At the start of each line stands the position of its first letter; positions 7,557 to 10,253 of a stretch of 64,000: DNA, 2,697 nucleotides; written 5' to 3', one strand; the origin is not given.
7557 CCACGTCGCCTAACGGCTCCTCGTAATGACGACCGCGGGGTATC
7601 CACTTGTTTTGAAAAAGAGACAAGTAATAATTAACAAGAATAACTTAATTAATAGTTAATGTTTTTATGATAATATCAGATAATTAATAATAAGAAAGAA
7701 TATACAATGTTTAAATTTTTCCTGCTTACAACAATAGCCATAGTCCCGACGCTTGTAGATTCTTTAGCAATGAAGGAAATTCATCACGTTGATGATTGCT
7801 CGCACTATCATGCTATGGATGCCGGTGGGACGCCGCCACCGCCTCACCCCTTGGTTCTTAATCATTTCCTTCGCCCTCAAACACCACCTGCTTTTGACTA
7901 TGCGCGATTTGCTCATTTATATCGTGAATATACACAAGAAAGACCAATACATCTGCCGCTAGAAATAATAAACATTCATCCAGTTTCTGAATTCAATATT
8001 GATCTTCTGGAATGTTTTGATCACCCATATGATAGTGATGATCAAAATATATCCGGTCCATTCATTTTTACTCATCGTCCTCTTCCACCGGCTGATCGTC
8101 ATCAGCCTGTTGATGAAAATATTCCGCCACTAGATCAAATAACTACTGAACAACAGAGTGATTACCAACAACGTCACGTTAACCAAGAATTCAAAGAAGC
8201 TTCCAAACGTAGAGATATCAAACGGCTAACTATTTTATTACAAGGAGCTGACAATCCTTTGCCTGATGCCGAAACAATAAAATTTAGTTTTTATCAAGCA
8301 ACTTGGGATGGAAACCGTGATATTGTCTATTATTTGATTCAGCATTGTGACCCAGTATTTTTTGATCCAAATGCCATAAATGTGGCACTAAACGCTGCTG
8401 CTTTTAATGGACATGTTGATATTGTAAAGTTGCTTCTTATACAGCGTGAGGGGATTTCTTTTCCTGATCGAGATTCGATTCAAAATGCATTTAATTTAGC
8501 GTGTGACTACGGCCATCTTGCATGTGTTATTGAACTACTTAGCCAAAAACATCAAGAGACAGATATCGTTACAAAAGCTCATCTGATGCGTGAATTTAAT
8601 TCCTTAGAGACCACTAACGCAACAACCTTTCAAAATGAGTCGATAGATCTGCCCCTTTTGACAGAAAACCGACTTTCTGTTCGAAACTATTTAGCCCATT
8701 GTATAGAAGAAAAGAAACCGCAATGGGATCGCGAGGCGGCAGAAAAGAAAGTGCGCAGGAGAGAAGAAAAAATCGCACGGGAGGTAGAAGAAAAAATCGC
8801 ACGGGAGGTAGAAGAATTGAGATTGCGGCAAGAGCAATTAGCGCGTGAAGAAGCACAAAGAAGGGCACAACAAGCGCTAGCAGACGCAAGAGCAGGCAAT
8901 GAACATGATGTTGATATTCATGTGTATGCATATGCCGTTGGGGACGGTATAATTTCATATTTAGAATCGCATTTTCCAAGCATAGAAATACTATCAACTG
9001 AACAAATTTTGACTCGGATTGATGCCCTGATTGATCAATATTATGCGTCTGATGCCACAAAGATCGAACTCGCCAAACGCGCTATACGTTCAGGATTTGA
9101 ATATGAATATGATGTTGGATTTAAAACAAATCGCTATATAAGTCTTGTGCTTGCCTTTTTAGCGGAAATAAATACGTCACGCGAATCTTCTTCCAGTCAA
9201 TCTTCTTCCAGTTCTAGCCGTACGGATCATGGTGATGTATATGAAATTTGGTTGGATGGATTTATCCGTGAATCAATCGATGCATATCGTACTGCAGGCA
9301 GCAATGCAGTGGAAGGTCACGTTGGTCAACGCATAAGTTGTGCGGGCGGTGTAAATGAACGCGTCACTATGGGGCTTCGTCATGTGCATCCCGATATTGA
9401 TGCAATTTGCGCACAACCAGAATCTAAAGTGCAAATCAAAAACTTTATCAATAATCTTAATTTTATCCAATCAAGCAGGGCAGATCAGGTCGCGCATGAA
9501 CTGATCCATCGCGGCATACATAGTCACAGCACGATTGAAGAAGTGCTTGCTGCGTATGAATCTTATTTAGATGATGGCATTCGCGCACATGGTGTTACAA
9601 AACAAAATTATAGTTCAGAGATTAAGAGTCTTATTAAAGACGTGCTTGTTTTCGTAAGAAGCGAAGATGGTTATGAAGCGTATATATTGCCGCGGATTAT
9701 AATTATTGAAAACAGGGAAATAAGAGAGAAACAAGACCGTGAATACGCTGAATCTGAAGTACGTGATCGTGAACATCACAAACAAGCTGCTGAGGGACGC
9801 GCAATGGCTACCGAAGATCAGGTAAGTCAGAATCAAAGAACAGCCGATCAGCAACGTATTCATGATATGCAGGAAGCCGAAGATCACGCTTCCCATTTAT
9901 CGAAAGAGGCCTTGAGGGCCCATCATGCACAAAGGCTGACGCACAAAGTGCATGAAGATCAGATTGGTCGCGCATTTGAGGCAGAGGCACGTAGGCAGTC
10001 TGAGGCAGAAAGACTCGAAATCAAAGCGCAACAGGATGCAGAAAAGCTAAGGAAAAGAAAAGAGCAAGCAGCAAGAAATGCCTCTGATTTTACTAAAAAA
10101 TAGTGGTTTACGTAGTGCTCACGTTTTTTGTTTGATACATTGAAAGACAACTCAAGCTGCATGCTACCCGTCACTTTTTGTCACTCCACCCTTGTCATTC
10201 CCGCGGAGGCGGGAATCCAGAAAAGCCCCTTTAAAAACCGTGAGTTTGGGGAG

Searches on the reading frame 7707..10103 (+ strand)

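Call 6: search_protein_families(library=pfam, proteins=[window:7707-10103:+], max_evalue=0.01)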
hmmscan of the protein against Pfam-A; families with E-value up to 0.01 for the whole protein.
window:7707-10103:+ (798 aa): 4 families
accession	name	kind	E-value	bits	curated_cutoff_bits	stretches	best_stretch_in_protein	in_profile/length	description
PF12796.13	Ank_2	-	1.4e-08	35.6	27.3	1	197-282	3-83/90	Ankyrin repeats (3 copies)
PF00023.36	Ank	-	1.3e-06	28.8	21.1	0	227-247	5-24/33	Ankyrin repeat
PF13606.12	Ank_3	-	0.00028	21.5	22.3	0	259-280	3-23/30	Ankyrin repeat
PF13637.12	Ank_4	-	0.0069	17.1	22.7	0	201-244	7-50/50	Ankyrin repeats (many copies)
